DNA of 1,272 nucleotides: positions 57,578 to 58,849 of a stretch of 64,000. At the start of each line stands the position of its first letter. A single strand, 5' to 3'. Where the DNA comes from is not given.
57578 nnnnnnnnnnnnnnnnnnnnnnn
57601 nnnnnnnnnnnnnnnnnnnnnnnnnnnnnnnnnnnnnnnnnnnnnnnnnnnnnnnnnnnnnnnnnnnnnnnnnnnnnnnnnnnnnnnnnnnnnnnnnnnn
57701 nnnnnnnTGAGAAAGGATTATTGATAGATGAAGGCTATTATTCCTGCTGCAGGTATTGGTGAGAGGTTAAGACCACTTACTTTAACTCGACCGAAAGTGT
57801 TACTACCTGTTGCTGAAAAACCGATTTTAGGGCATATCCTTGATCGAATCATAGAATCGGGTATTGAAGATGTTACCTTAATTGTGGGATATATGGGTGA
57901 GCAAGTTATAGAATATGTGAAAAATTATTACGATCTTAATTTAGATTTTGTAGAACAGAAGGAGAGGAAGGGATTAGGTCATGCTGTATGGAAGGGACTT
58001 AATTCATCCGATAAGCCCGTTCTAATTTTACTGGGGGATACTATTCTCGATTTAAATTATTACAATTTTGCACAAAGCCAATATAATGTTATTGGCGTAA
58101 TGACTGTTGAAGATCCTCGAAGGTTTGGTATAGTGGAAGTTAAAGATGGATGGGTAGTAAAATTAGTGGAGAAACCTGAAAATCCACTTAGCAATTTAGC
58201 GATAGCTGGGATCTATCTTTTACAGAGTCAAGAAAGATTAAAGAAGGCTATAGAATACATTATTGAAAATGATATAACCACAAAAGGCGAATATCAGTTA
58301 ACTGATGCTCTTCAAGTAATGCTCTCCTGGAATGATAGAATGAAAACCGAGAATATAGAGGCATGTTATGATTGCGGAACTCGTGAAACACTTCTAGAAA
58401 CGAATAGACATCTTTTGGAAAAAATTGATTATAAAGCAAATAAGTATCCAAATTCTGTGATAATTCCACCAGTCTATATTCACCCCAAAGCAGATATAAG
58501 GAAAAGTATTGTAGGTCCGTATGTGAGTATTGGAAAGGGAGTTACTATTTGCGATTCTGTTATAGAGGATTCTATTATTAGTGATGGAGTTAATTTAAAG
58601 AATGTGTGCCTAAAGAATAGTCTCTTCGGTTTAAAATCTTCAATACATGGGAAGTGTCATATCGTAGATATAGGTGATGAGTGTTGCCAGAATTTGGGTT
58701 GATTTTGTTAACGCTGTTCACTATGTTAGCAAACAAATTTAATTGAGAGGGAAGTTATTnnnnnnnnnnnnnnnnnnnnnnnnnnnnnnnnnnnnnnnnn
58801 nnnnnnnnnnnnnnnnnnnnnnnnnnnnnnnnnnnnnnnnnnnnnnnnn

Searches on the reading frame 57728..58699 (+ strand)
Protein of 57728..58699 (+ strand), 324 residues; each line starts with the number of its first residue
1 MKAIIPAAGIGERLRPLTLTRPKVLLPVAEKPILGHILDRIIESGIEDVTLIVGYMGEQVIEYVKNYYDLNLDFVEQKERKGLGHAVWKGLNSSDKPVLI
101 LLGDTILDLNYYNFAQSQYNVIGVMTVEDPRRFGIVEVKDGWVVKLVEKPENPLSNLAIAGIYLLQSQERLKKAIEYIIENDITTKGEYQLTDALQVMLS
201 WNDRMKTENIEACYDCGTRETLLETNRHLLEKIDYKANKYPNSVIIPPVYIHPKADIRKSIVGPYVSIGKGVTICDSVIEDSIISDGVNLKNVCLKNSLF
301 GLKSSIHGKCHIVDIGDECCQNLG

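Call 61: search_protein_families(library=pfam, proteins=[window:57728-58699:+], max_evalue=0.1)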
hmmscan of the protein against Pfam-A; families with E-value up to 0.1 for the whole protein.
window:57728-58699:+ (324 aa): 6 families
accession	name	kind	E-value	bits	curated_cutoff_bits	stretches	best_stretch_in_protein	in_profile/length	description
PF00483.29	NTP_transferase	-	2.2e-29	103.2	21.2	1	2-231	1-244/245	Nucleotidyl transferase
PF12804.13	NTP_transf_3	-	3e-09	37.7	27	1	3-107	1-98/160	MobA-like NTP transferase domain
PF24894.1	Hexapep_GlmU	-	1.6e-05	25.4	23.3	1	242-280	34-72/104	GlmU-like, C-terminal hexapeptide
PF25247.1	LbH_GLGC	-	3.1e-05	24.4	27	1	276-314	10-48/135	GLGC left-handed parallel beta-helix domain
PF25084.1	LbH_EIF2B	-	4.7e-05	23.8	54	1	241-312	20-87/105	EIF2B subunit epsilon LbH domain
PF01128.25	IspD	-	0.0016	18.7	27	1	2-53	2-51/221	2-C-methyl-D-erythritol 4-phosphate cytidylyltransferase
